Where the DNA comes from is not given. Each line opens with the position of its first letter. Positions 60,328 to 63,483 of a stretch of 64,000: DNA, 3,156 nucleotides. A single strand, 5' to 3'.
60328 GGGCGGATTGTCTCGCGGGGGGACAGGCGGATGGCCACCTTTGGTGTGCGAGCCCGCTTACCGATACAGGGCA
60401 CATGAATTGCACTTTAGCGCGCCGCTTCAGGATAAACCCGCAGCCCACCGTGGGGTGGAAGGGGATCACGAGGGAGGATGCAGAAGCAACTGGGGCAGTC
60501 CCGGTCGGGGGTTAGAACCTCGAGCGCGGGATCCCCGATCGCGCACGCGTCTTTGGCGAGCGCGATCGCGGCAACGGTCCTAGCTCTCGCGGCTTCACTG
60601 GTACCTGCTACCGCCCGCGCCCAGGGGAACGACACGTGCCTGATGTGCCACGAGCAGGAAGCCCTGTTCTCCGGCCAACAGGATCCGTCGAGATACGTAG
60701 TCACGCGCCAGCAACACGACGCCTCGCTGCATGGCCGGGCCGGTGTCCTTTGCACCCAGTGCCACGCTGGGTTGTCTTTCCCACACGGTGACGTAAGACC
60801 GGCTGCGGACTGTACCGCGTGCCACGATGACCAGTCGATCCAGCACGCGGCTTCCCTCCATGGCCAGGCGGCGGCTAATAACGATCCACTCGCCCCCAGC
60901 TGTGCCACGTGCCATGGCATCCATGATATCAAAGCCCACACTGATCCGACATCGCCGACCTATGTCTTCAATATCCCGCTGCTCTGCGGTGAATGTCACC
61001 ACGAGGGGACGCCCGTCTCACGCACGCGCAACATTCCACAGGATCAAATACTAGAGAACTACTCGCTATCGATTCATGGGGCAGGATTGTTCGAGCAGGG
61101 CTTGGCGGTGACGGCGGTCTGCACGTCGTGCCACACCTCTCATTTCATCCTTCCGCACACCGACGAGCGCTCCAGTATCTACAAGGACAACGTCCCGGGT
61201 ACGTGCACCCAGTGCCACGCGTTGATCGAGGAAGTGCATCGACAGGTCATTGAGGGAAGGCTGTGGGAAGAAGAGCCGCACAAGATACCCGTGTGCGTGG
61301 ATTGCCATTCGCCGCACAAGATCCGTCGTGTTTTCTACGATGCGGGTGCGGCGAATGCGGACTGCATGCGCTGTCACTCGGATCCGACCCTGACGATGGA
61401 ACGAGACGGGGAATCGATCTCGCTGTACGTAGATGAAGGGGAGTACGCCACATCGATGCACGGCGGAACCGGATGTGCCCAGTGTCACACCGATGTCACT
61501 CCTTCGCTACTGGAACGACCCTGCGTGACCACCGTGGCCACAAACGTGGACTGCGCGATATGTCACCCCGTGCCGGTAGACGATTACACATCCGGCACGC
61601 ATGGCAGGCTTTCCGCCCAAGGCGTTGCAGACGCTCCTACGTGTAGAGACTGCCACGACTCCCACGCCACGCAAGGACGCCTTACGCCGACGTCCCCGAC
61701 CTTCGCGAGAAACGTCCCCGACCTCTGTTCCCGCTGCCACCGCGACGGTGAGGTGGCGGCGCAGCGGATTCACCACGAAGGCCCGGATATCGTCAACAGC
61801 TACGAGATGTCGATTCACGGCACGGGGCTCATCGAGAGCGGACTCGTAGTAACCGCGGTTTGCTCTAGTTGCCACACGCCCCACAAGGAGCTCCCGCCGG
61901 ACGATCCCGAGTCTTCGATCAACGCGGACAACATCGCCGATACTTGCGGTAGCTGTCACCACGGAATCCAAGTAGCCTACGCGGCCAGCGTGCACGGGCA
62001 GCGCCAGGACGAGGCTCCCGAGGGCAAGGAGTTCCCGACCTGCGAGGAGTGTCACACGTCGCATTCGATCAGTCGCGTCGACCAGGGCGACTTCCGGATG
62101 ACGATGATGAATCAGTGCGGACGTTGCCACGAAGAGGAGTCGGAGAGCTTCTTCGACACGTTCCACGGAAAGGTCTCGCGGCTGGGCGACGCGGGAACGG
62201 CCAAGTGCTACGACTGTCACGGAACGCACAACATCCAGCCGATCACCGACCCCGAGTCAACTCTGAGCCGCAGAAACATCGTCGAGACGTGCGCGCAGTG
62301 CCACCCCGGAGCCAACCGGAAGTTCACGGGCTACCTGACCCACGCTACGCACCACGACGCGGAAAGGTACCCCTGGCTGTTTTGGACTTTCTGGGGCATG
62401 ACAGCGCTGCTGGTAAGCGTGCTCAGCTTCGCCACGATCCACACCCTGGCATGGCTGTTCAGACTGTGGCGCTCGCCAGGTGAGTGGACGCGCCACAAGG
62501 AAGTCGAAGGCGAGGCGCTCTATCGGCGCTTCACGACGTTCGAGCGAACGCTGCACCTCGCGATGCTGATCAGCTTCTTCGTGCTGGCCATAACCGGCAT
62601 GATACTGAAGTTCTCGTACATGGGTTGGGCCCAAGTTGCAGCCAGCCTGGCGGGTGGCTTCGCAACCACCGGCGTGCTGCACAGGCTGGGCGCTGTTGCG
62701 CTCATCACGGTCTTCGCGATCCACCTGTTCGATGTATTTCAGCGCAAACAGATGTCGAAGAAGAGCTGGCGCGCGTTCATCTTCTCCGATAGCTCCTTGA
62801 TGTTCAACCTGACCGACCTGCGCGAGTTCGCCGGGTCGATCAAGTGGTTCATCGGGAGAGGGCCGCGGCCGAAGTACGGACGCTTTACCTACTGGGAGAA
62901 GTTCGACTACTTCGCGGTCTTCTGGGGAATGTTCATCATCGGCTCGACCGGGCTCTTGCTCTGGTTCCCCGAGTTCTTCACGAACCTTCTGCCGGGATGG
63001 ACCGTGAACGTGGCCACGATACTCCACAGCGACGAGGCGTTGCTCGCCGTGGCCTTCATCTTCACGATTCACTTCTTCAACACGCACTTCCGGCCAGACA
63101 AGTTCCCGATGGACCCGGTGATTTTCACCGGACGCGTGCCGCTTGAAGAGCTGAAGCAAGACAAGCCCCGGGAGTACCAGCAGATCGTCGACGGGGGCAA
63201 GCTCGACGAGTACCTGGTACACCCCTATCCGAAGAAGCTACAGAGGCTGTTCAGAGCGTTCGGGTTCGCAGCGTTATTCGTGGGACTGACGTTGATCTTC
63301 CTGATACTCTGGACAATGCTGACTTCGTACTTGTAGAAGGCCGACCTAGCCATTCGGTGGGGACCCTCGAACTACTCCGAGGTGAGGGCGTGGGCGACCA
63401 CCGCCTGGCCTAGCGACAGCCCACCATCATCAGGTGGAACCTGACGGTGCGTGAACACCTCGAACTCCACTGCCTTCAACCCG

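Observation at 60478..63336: Single polypeptide combining 19 c-type haem motifs with a cytochrome b-like membrane domain: candidate quinol-to-periplasm/extracellular electron conduit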

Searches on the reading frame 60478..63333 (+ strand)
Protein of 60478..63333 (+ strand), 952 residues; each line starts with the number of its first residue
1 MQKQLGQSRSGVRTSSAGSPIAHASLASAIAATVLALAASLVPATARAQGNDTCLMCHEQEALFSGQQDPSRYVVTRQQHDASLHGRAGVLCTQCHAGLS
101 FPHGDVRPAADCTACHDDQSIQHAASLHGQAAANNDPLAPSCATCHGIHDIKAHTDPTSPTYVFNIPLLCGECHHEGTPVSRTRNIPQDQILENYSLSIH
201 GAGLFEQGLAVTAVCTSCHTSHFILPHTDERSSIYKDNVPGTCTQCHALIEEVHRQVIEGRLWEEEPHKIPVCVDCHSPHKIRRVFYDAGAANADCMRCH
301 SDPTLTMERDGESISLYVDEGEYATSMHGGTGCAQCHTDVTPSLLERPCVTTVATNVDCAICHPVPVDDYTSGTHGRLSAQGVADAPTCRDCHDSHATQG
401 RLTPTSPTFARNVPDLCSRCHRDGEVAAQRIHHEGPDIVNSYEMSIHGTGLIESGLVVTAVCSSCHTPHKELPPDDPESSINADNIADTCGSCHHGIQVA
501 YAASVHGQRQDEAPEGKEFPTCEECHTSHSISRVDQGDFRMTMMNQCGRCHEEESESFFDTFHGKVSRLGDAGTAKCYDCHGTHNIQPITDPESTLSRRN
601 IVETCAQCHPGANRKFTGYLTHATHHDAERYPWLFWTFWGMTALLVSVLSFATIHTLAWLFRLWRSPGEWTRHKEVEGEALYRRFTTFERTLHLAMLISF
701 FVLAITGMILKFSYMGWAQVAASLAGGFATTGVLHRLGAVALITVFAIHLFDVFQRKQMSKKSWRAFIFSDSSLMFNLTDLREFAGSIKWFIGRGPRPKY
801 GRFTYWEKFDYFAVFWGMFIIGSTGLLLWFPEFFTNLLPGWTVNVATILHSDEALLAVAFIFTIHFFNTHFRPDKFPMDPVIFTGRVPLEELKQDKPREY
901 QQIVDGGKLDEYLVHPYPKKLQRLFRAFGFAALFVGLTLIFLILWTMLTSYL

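Call 4: search_protein_families(library=pfam, proteins=[window:60478-63333:+], max_evalue=1)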
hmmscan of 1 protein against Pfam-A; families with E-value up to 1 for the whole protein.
window:60478-63333:+ (952 aa): 8 families
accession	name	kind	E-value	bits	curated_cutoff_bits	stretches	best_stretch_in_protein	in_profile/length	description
PF14522.11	Cytochrome_C7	-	7.8e-24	83.7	24.8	10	292-363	12-66/67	Cytochrome c7 and related cytochrome c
PF09699.15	Paired_CXXCH_1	-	1.2e-22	79.7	20.6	7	388-423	8-38/41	Doubled CXXCH motif (Paired_CXXCH_1)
PF14537.11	Cytochrom_c3_2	-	4.5e-21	75.5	25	6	85-175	2-79/79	Cytochrome c3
PF01292.26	Ni_hydr_CYTB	-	0.00014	22.1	30.1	2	616-768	22-177/179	Prokaryotic cytochrome b561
PF22678.1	Cytochrom_c_NrfB-like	-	0.0057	17.5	27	1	243-301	1-66/89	Cytochrome c-type protein NrfB-like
PF14358.11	DUF4405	-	0.0063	17.5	26.7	1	692-750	2-62/66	Domain of unknown function (DUF4405)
PF03264.19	Cytochrom_NNT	-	0.088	13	24.1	2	433-471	43-77/174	NapC/NirT cytochrome c family, N-terminal region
PF11812.13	DUF3333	-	0.52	10.9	26.5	0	923-949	12-38/151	Domain of unknown function (DUF3333)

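Call 5: search_protein_families(library=ncbifam, proteins=[window:60478-63333:+], max_evalue=1)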
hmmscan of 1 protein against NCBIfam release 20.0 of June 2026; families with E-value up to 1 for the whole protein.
window:60478-63333:+ (952 aa): 9 families
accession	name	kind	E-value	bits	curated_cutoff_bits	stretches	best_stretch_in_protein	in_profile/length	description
TIGR03508.1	decahem_SO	subfamily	9.4e-19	67.9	192.2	3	480-610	63-175/258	DmsE family decaheme c-type cytochrome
TIGR01583.1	formate-DH-gamm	equivalog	2.2e-09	37.6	115.85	1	683-871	3-171/204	formate dehydrogenase subunit gamma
NF008659.0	PRK11659.1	equivalog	2.7e-07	30.5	184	1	213-301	47-143/188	cytochrome c nitrite reductase pentaheme subunit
TIGR03507.1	decahem_SO1788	subfamily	4e-06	25.6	209.3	3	241-306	244-308/672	OmcA/MtrC family decaheme c-type cytochrome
NF007924.0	PRK10639.1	equivalog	0.00024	20.9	341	1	683-903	8-202/211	formate dehydrogenase cytochrome b556 subunit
TIGR03146.1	cyt_nit_nrfB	equivalog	0.0003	21.1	166.6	1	213-301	12-117/145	cytochrome c nitrite reductase pentaheme subunit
TIGR04257.1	nanowire_3heme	domain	0.00071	19.7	40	2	461-498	25-62/75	c(7)-type cytochrome triheme domain-containing protein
NF007558.0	PRK10179.1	equivalog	0.0011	18.6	339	1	685-904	10-205/217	formate dehydrogenase-N subunit gamma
TIGR01905.1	paired_CXXCH_1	subfamily_domain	0.0019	18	25.2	2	388-425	8-40/41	doubled CXXCH domain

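Call 6: find_homologous_proteins(query=window:60478-63333:+, max_evalue=0.00001)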
Query window:60478-63333:+ (952 aa): 2361 proteins with E <= 0.00001 among 8000 candidates; the best 120 are listed.
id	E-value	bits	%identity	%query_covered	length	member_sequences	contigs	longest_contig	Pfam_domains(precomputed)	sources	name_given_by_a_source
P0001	0.0e+0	2142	93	100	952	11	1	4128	PF09699.16,PF14537.12,PF01292.27,PF14522.12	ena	-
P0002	0.0e+0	1753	75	100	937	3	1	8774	PF09699.16,PF14537.12,PF14522.12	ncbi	-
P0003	0.0e+0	1738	78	95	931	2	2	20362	PF09699.16,PF14537.12,PF01292.27,PF03264.20,PF14522.12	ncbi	-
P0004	0.0e+0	1729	77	96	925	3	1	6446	PF09699.16,PF14537.12,PF22678.2,PF03264.20,PF14522.12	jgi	jgi:cytochrome b subunit of formate dehydrogenase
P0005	0.0e+0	1717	76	97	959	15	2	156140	PF09699.16,PF14537.12,PF01292.27,PF03264.20,PF14522.12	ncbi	-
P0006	0.0e+0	1716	74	100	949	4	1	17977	PF09699.16,PF14537.12,PF01292.27,PF03264.20,PF14522.12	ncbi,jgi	ncbi:MAG: cytochrome c3 family protein [Gemmatimonadales bacterium]|jgi:cytochrome b subunit of form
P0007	0.0e+0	1712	75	98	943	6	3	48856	PF09699.16,PF14537.12,PF01292.27,PF03264.20,PF02085.22,PF14522.12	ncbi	-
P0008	0.0e+0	1697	76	95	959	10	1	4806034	PF09699.16,PF14537.12,PF01292.27,PF03264.20,PF02085.22,PF14522.12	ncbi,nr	ncbi:MAG: cytochrome c3 family protein [Gemmatimonadota bacterium]|nr:MAG: cytochrome c3 family prot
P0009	0.0e+0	1688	76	95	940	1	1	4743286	PF09699.16,PF14537.12,PF01292.27,PF14522.12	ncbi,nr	ncbi:MAG: cytochrome c3 family protein [Gemmatimonadota bacterium]|nr:MAG: cytochrome c3 family prot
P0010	0.0e+0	1681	75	96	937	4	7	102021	PF09699.16,PF14537.12,PF01292.27,PF03264.20,PF02085.22,PF14522.12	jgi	jgi:cytochrome b subunit of formate dehydrogenase/nitrate/TMAO reductase-like tetraheme cytochrome c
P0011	0.0e+0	1677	74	97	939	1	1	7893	PF09699.16,PF14537.12,PF01292.27,PF03264.20,PF02085.22,PF14522.12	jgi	jgi:cytochrome b subunit of formate dehydrogenase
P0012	0.0e+0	1663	74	95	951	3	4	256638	PF09699.16,PF14537.12,PF01292.27,PF02085.22,PF14522.12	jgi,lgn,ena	-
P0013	0.0e+0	1656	74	96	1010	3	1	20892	PF09699.16,PF14537.12,PF01292.27,PF03264.20,PF14522.12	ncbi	-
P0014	0.0e+0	1652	74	97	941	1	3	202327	PF09699.16,PF14537.12,PF14522.12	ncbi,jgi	jgi:cytochrome b subunit of formate dehydrogenase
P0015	0.0e+0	1652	72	97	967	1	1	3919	PF09699.16,PF14537.12,PF01292.27,PF14522.12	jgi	jgi:cytochrome b subunit of formate dehydrogenase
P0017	0.0e+0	1629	73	97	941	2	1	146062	PF09699.16,PF14537.12,PF22678.2,PF01292.27,PF14522.12,PF22113.2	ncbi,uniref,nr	ncbi:MAG: hypothetical protein GWN99_10590 [Gemmatimonadetes bacterium]|uniref:Tetrahaem cytochrome 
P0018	0.0e+0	1629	73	95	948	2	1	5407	PF09699.16,PF14537.12,PF01292.27,PF03264.20,PF02085.22,PF14522.12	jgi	jgi:cytochrome b subunit of formate dehydrogenase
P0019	0.0e+0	1624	76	66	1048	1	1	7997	PF09699.16,PF14537.12,PF22678.2,PF01292.27,PF02085.22,PF14522.12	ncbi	-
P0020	0.0e+0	1611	73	96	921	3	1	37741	PF09699.16,PF14537.12,PF01292.27,PF14522.12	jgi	jgi:cytochrome b subunit of formate dehydrogenase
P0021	0.0e+0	1610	74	94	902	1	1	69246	PF09699.16,PF14537.12,PF01292.27,PF14522.12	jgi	-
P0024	0.0e+0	1497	67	97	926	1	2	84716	PF09699.16,PF14537.12,PF01292.27,PF14522.12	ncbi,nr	ncbi:MAG: hypothetical protein GTN62_00965 [Gemmatimonadales bacterium]|nr:hypothetical protein [Gem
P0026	0.0e+0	1493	68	97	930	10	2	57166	PF09699.16,PF14537.12,PF01292.27,PF02085.22,PF14522.12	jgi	jgi:cytochrome b subunit of formate dehydrogenase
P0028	0.0e+0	1487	67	97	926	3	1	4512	PF09699.16,PF14537.12,PF01292.27,PF03264.20,PF14522.12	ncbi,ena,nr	ncbi:MAG: cytochrome c3 family protein [Gemmatimonadota bacterium]|nr:cytochrome c3 family protein [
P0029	0.0e+0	1479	67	95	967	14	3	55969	PF09699.16,PF14537.12,PF01292.27,PF14522.12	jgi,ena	-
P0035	0.0e+0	1469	67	97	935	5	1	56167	PF09699.16,PF14537.12,PF01292.27,PF14522.12,PF22113.2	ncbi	ncbi:cytochrome c3 family protein [Gemmatimonadota bacterium]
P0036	0.0e+0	1468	66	97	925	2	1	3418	PF09699.16,PF14537.12,PF01292.27,PF14522.12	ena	-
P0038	0.0e+0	1465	66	97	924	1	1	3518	PF09699.16,PF14537.12,PF01292.27,PF14522.12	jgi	jgi:predicted CXXCH cytochrome family protein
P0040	0.0e+0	1465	65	97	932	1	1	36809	PF09699.16,PF14537.12,PF01292.27,PF14522.12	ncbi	-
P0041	0.0e+0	1465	66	97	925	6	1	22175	PF09699.16,PF14537.12,PF01292.27,PF14522.12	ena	-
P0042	0.0e+0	1464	66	97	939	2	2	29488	PF09699.16,PF14537.12,PF01292.27,PF02085.22,PF14522.12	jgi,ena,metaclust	metaclust:\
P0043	0.0e+0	1464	67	96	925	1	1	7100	PF09699.16,PF14537.12,PF01292.27,PF14522.12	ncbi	-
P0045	0.0e+0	1460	66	97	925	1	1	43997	PF09699.16,PF14537.12,PF01292.27,PF03264.20,PF14522.12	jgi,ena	-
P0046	0.0e+0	1460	65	97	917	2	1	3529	PF09699.16,PF14537.12,PF01292.27,PF02085.22,PF00684.26,PF14522.12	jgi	jgi:cytochrome b subunit of formate dehydrogenase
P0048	0.0e+0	1459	66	97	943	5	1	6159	PF09699.16,PF14537.12,PF01292.27,PF14522.12,PF22113.2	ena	-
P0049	0.0e+0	1458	65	97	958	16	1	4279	PF09699.16,PF14537.12,PF01292.27,PF14522.12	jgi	jgi:cytochrome b subunit of formate dehydrogenase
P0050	0.0e+0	1457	65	97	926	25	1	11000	PF09699.16,PF14537.12,PF01292.27,PF14522.12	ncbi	-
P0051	0.0e+0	1456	67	94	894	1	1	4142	PF09699.16,PF14537.12,PF01292.27,PF14522.12,PF22113.2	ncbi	-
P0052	0.0e+0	1456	67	95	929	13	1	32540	PF09699.16,PF14537.12,PF01292.27,PF02085.22,PF14522.12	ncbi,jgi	jgi:predicted CXXCH cytochrome family protein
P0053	0.0e+0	1455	66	97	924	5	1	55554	PF09699.16,PF14537.12,PF01292.27,PF02085.22,PF14522.12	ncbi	ncbi:MAG TPA: cytochrome c3 family protein [Gemmatimonadales bacterium]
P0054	0.0e+0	1454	66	95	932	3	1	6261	PF09699.16,PF14537.12,PF01292.27,PF14522.12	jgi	jgi:cytochrome b subunit of formate dehydrogenase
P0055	0.0e+0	1453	65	97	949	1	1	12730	PF09699.16,PF14537.12,PF01292.27,PF14522.12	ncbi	-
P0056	0.0e+0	1451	64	99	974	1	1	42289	PF09699.16,PF14537.12,PF01292.27,PF14522.12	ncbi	-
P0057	0.0e+0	1450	66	96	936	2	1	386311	PF09699.16,PF14537.12,PF01292.27,PF03264.20,PF14522.12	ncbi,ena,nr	ncbi:MAG: cytochrome c3 family protein [Gemmatimonadota bacterium]|nr:cytochrome c3 family protein [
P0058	0.0e+0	1449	66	97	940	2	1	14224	PF09699.16,PF14537.12,PF01292.27,PF14522.12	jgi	-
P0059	0.0e+0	1449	66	95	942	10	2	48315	PF09699.16,PF14537.12,PF01292.27,PF14522.12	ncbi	-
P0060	0.0e+0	1447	66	95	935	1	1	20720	PF09699.16,PF14537.12,PF01292.27,PF14522.12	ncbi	-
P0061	0.0e+0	1447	64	99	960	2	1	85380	PF09699.16,PF14537.12,PF01292.27,PF14522.12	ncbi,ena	ncbi:MAG TPA: hypothetical protein VGA37_10195 [Gemmatimonadales bacterium]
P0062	0.0e+0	1447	66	96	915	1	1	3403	PF09699.16,PF14537.12,PF01292.27,PF02085.22,PF14522.12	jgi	jgi:cytochrome b subunit of formate dehydrogenase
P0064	0.0e+0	1446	66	95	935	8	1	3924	PF09699.16,PF14537.12,PF01292.27,PF14522.12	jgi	jgi:cytochrome b subunit of formate dehydrogenase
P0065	0.0e+0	1446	66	96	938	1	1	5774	PF09699.16,PF14537.12,PF01292.27,PF14522.12,PF22113.2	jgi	jgi:cytochrome b subunit of formate dehydrogenase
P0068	0.0e+0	1442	66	96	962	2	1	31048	PF09699.16,PF14537.12,PF01292.27,PF14522.12,PF22113.2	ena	-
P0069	0.0e+0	1441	66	96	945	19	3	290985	PF09699.16,PF14537.12,PF01292.27,PF14522.12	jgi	jgi:cytochrome b subunit of formate dehydrogenase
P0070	0.0e+0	1441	65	97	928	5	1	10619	PF09699.16,PF14537.12,PF01292.27,PF00684.26,PF14522.12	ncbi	-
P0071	0.0e+0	1439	64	97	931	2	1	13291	PF09699.16,PF14537.12,PF01292.27,PF02085.22,PF14522.12,PF22113.2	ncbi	-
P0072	0.0e+0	1438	66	96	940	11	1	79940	PF09699.16,PF14537.12,PF01292.27,PF14522.12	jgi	jgi:cytochrome b subunit of formate dehydrogenase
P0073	0.0e+0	1435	64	97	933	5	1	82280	PF09699.16,PF14537.12,PF01292.27,PF14522.12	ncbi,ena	-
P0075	0.0e+0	1431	66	95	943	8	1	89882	PF09699.16,PF14537.12,PF01292.27,PF14522.12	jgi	jgi:cytochrome b subunit of formate dehydrogenase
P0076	0.0e+0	1431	64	96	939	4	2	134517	PF09699.16,PF14537.12,PF01292.27,PF14522.12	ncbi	-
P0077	0.0e+0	1431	64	96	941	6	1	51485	PF09699.16,PF14537.12,PF01292.27,PF00684.26,PF14522.12,PF22113.2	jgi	jgi:cytochrome b subunit of formate dehydrogenase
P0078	0.0e+0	1431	65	96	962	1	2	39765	PF09699.16,PF14537.12,PF01292.27,PF14522.12,PF22113.2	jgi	jgi:cytochrome b subunit of formate dehydrogenase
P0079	0.0e+0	1430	66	95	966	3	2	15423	PF09699.16,PF14537.12,PF01292.27,PF14522.12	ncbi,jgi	jgi:cytochrome b subunit of formate dehydrogenase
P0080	0.0e+0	1427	64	99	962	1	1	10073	PF09699.16,PF14537.12,PF01292.27,PF14522.12,PF22113.2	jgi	jgi:cytochrome b subunit of formate dehydrogenase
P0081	0.0e+0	1427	65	97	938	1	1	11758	PF09699.16,PF14537.12,PF01292.27,PF14522.12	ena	-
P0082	0.0e+0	1427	65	97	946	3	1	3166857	PF09699.16,PF14537.12,PF14522.12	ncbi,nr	ncbi:MAG: cytochrome c3 family protein [Gemmatimonadota bacterium]|nr:MAG: cytochrome c3 family prot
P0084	0.0e+0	1427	65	97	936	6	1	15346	PF09699.16,PF14537.12,PF01292.27,PF02085.22,PF14522.12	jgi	jgi:cytochrome b subunit of formate dehydrogenase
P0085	0.0e+0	1426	65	96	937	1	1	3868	PF09699.16,PF14537.12,PF01292.27,PF14522.12,PF22113.2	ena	-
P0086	0.0e+0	1425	64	97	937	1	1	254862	PF09699.16,PF14537.12,PF01292.27,PF14522.12,PF22113.2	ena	-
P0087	0.0e+0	1425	64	97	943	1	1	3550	PF09699.16,PF14537.12,PF01292.27,PF14522.12,PF22113.2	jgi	-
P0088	0.0e+0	1425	64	97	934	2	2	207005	PF09699.16,PF14537.12,PF01292.27,PF00684.26,PF14522.12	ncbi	-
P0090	0.0e+0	1423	65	96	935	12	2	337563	PF09699.16,PF14537.12,PF01292.27,PF14522.12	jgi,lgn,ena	-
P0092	0.0e+0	1422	66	94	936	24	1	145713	PF09699.16,PF14537.12,PF01292.27,PF14522.12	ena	-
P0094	0.0e+0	1419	64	98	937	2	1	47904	PF09699.16,PF14537.12,PF01292.27,PF14522.12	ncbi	-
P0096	0.0e+0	1418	64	97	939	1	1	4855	PF09699.16,PF14537.12,PF01292.27,PF00684.26,PF14522.12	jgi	-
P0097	0.0e+0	1418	64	97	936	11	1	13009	PF09699.16,PF14537.12,PF01292.27,PF14522.12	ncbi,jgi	jgi:cytochrome b subunit of formate dehydrogenase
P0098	0.0e+0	1418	63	98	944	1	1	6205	PF09699.16,PF14537.12,PF01292.27,PF14522.12,PF22113.2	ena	-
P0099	0.0e+0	1417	64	97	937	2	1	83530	PF09699.16,PF14537.12,PF01292.27,PF14522.12,PF22113.2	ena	-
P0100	0.0e+0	1417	65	95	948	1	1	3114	PF09699.16,PF14537.12,PF01292.27,PF14522.12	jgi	-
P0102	0.0e+0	1414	64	98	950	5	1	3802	PF09699.16,PF14537.12,PF01292.27,PF14522.12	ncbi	-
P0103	0.0e+0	1413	64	97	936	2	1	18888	PF09699.16,PF14537.12,PF01292.27,PF14522.12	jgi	jgi:cytochrome b subunit of formate dehydrogenase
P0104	0.0e+0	1412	63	98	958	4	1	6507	PF09699.16,PF14537.12,PF01292.27,PF14522.12,PF22113.2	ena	-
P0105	0.0e+0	1411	64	95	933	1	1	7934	PF09699.16,PF14537.12,PF01292.27,PF14522.12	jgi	-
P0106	0.0e+0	1410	63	98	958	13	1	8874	PF09699.16,PF14537.12,PF01292.27,PF02085.22,PF14522.12,PF22113.2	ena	-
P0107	0.0e+0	1410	65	96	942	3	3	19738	PF09699.16,PF14537.12,PF01292.27,PF14522.12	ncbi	-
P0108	0.0e+0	1408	64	95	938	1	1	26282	PF09699.16,PF14537.12,PF01292.27,PF14522.12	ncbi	ncbi:cytochrome c3 family protein [Gemmatimonadota bacterium]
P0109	0.0e+0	1407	64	97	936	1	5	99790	PF09699.16,PF14537.12,PF01292.27,PF14522.12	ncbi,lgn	-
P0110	0.0e+0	1406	63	97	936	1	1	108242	PF09699.16,PF14537.12,PF01292.27,PF14522.12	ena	-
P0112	0.0e+0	1404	65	95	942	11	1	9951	PF09699.16,PF14537.12,PF01292.27,PF14522.12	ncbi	-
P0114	0.0e+0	1403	64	95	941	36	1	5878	PF09699.16,PF14537.12,PF01292.27,PF14522.12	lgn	-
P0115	0.0e+0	1403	63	99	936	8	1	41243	PF09699.16,PF14537.12,PF01292.27,PF14522.12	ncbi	-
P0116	0.0e+0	1401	65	95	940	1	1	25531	PF09699.16,PF14537.12,PF01292.27,PF02085.22,PF14522.12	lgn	-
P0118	0.0e+0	1400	64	95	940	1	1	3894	PF09699.16,PF14537.12,PF01292.27,PF14522.12,PF22113.2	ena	-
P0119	0.0e+0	1399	64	96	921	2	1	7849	PF09699.16,PF14537.12,PF01292.27,PF14522.12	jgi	jgi:cytochrome b subunit of formate dehydrogenase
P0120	0.0e+0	1398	64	96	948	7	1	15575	PF09699.16,PF14537.12,PF01292.27,PF14522.12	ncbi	-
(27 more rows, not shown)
